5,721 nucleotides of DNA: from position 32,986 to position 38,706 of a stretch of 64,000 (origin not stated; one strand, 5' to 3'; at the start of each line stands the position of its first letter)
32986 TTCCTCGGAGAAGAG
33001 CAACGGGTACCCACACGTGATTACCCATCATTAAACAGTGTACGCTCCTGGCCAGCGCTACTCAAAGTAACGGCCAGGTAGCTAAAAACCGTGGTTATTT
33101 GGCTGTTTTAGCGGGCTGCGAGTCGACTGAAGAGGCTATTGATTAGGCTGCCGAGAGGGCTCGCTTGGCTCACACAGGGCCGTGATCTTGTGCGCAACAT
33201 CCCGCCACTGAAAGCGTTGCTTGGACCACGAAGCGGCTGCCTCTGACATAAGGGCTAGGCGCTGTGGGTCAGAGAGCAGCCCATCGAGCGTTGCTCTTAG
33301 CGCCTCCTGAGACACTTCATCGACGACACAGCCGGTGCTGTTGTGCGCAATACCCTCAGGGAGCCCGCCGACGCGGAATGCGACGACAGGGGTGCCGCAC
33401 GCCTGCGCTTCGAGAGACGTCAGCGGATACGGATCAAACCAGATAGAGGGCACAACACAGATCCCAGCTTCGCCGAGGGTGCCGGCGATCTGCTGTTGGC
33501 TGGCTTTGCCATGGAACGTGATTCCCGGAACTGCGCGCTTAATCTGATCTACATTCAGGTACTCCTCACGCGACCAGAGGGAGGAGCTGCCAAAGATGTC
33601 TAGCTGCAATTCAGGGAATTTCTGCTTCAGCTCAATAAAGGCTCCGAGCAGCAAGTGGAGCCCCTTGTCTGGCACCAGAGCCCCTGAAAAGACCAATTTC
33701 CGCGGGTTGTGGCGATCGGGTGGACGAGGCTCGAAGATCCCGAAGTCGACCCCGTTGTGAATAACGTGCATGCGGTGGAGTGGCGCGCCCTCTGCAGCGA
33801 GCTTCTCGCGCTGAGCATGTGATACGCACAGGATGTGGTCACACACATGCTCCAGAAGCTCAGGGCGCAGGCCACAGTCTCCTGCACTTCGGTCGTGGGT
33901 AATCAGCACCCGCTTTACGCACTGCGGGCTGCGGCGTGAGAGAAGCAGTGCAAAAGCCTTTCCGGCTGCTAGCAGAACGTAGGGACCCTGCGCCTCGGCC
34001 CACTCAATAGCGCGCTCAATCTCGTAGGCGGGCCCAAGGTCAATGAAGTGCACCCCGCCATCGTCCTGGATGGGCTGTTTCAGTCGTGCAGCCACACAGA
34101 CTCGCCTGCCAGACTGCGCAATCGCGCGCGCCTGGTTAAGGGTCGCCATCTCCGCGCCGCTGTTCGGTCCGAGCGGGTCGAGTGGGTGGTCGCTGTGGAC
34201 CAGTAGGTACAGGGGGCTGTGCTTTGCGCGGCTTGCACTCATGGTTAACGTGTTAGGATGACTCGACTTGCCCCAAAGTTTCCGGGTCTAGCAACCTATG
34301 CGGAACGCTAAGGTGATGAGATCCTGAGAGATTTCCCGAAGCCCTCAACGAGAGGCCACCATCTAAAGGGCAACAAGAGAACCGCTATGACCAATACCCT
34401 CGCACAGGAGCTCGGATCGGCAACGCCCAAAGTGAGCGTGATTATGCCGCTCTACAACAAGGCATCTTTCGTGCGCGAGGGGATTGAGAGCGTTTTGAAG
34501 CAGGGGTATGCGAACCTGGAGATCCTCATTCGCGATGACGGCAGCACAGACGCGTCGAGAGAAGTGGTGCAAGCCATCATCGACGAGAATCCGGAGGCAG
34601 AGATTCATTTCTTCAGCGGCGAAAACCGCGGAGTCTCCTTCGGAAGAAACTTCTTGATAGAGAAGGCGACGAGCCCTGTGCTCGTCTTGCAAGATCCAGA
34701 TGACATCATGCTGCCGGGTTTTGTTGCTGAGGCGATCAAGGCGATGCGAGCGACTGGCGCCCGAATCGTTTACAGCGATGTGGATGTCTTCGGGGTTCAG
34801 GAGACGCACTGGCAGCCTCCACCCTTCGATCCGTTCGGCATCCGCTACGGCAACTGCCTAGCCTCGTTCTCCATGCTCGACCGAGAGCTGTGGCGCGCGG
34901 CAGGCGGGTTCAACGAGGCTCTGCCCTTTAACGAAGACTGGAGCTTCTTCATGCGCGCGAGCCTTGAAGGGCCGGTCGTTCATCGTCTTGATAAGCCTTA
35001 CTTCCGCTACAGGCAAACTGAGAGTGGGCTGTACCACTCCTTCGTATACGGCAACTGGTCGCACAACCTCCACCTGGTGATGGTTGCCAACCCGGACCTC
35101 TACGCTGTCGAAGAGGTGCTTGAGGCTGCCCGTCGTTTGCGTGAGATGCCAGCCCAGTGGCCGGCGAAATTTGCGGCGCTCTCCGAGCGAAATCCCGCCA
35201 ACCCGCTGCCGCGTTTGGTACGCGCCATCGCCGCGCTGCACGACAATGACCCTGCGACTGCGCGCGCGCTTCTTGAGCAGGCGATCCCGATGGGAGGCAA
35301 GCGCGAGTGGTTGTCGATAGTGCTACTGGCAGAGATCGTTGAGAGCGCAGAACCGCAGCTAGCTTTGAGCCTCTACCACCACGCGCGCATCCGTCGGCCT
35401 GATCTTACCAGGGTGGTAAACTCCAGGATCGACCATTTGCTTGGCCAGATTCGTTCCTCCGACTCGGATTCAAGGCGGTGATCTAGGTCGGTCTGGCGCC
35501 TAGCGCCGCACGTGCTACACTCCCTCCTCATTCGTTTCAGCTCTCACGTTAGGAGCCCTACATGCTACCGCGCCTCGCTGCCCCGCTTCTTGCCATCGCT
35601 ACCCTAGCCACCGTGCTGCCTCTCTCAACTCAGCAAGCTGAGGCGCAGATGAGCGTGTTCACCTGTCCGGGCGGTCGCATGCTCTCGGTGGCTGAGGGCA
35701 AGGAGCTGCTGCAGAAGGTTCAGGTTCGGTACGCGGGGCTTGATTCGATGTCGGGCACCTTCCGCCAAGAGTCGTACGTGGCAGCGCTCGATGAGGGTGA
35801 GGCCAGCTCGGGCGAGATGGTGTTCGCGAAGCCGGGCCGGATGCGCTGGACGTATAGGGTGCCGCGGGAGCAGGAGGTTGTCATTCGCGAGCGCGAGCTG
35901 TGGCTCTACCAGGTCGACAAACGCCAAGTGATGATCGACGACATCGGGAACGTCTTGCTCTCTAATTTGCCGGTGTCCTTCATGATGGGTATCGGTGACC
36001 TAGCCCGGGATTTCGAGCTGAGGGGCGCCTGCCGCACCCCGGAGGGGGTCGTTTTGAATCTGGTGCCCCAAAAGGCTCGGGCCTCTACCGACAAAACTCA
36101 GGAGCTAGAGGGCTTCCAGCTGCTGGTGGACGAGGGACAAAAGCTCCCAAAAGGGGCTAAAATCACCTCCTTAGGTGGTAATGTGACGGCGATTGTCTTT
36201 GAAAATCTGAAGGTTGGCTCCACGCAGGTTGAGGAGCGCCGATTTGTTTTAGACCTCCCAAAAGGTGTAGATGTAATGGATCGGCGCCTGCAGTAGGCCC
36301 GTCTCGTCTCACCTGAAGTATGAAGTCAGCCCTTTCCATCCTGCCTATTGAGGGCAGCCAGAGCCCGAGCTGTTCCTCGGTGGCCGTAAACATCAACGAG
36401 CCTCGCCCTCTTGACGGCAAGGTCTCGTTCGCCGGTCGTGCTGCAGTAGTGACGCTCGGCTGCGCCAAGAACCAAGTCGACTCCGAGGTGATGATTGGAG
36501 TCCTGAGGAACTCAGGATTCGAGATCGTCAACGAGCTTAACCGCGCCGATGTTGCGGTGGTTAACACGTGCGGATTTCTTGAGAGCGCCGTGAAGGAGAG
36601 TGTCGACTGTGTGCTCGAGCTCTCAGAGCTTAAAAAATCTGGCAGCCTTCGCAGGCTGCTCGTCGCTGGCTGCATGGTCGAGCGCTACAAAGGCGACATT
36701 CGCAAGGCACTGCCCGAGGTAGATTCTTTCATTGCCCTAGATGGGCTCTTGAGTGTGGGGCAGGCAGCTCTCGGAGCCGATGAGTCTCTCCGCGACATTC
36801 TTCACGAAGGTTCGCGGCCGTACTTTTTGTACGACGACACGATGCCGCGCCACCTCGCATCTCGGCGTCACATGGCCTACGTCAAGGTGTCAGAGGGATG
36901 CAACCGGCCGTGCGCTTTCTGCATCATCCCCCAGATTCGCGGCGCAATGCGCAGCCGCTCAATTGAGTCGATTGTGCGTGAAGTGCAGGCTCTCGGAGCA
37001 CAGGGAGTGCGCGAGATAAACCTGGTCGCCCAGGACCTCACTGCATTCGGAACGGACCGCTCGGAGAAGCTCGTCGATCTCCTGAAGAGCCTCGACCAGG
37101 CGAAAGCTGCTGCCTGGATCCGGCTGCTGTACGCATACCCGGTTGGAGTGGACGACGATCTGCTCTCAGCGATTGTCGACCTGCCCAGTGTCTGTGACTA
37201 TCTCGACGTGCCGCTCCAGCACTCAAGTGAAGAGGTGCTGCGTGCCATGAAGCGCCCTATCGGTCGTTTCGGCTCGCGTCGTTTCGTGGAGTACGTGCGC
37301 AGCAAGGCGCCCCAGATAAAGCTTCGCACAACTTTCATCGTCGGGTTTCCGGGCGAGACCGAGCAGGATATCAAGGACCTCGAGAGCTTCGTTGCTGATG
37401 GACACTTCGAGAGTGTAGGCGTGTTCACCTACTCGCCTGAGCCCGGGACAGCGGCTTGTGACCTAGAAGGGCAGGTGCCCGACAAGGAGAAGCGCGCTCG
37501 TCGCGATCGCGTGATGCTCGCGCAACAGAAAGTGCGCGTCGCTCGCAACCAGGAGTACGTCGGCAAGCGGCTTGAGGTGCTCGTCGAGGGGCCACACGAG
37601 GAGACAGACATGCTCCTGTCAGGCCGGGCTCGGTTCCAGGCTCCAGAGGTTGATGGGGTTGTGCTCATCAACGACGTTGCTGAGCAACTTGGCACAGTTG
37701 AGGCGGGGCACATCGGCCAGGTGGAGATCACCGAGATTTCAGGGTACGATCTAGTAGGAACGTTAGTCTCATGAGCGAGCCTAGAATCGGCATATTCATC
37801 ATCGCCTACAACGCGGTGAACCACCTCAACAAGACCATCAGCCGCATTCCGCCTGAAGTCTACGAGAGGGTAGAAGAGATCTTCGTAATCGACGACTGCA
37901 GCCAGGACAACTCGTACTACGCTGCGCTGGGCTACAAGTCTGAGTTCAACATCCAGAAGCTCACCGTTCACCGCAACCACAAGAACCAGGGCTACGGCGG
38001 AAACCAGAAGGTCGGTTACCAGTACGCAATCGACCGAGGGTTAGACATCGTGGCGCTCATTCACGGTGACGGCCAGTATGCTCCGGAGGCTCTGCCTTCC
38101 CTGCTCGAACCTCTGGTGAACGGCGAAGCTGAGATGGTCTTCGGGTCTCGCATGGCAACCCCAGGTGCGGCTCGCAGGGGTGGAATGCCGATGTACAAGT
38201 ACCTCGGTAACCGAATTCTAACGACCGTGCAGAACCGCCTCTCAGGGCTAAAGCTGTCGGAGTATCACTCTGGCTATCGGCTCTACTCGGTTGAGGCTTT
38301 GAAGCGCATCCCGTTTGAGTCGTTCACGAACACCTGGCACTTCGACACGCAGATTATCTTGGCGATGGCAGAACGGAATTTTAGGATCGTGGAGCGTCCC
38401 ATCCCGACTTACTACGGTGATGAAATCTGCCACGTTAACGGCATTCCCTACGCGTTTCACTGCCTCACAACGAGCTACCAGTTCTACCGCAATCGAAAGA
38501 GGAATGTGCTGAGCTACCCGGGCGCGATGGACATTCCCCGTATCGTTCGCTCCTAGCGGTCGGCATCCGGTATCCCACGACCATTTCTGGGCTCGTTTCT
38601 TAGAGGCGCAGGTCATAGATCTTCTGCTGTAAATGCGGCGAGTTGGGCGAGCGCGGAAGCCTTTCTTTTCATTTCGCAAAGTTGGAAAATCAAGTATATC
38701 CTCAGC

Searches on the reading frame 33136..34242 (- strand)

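Call 19: search_protein_families(library=pfam, proteins=[window:33136-34242:-], max_evalue=0.001)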
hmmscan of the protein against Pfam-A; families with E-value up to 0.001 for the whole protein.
window:33136-34242:- (368 aa): 6 families
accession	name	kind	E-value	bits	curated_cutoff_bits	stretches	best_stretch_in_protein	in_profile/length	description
PF00534.26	Glycos_transf_1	-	3.7e-28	98.6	26.4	1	177-338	12-171/172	Glycosyl transferases group 1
PF13692.12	Glyco_trans_1_4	-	1.8e-23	83.8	27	1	181-325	2-142/142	Glycosyl transferases group 1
PF13439.12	Glyco_transf_4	-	2.2e-08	34.8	28.5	1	29-166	3-167/170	Glycosyltransferase Family 4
PF20706.3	GT4-conflict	-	1.5e-07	31.2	26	1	147-352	163-384/385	Family 4 Glycosyltransferase in conflict systems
PF13579.12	Glyco_trans_4_4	-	9.9e-05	23.2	29.7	0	29-164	2-158/158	Glycosyl transferase 4-like domain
PF13524.12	Glyco_trans_1_2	-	0.0002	21.8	25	1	205-353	9-142/144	Glycosyl transferase-like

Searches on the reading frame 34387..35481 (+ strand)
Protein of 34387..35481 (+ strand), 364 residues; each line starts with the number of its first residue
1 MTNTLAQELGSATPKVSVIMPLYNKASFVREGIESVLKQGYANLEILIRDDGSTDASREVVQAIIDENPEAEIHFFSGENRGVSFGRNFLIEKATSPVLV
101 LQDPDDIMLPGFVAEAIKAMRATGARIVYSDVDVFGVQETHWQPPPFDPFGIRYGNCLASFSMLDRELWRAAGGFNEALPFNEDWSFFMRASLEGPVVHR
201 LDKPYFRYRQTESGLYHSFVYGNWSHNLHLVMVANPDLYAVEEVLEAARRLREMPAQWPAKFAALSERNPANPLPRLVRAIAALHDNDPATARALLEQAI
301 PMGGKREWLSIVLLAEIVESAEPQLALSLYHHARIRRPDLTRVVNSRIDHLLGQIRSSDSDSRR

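Call 19: search_protein_families(library=pfam, proteins=[window:34387-35481:+], max_evalue=0.001)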
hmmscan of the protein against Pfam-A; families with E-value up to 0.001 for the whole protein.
window:34387-35481:+ (364 aa): 3 families
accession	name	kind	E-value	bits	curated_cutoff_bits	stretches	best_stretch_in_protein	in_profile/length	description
PF00535.33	Glycos_transf_2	-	3.3e-27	95.9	23.3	1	17-146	1-129/168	Glycosyl transferase family 2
PF13641.12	Glyco_tranf_2_3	-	3.4e-11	44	27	1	14-191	1-194/230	Glycosyltransferase like family 2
PF10111.15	Glyco_tranf_2_2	-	1.6e-08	34.9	27.3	1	17-121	1-112/276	Glycosyltransferase like family 2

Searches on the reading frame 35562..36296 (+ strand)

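Call 19: search_protein_families(library=pfam, proteins=[window:35562-36296:+], max_evalue=0.001)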
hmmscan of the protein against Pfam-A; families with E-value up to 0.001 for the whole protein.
window:35562-36296:+ (244 aa): 1 family
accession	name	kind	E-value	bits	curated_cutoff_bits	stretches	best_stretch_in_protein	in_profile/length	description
PF03548.22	LolA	-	8e-19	68.4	23.6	1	60-220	3-155/165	Outer membrane lipoprotein carrier protein LolA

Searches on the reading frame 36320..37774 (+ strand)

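Call 20: search_protein_families(library=pfam, proteins=[window:36320-37774:+], max_evalue=0.001)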
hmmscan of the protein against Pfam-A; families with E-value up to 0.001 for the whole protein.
window:36320-37774:+ (484 aa): 3 families
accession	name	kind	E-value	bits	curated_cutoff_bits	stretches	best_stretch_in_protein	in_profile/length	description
PF00919.26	UPF0004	-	2.9e-25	88.6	27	1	41-138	2-97/98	Uncharacterized protein family UPF0004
PF04055.27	Radical_SAM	-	2.6e-21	77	29.5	1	189-357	2-165/166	Radical SAM superfamily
PF18693.7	TRAM_2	-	4.7e-18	65.6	27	1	414-483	1-63/63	TRAM domain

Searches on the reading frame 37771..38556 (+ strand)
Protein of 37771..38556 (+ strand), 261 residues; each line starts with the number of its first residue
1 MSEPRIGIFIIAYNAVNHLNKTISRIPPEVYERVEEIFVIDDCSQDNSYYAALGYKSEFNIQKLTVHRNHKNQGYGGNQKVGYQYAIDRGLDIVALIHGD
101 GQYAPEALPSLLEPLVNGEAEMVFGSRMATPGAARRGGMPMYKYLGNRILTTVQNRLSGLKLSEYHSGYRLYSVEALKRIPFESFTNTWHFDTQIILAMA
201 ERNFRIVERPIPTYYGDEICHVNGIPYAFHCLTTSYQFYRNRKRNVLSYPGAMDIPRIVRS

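Call 20: search_protein_families(library=pfam, proteins=[window:37771-38556:+], max_evalue=0.001)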
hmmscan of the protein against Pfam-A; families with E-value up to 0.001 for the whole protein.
window:37771-38556:+ (261 aa): 1 family
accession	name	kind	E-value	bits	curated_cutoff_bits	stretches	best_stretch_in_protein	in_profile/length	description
PF00535.33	Glycos_transf_2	-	6.2e-20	72.2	23.3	1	8-180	2-167/168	Glycosyl transferase family 2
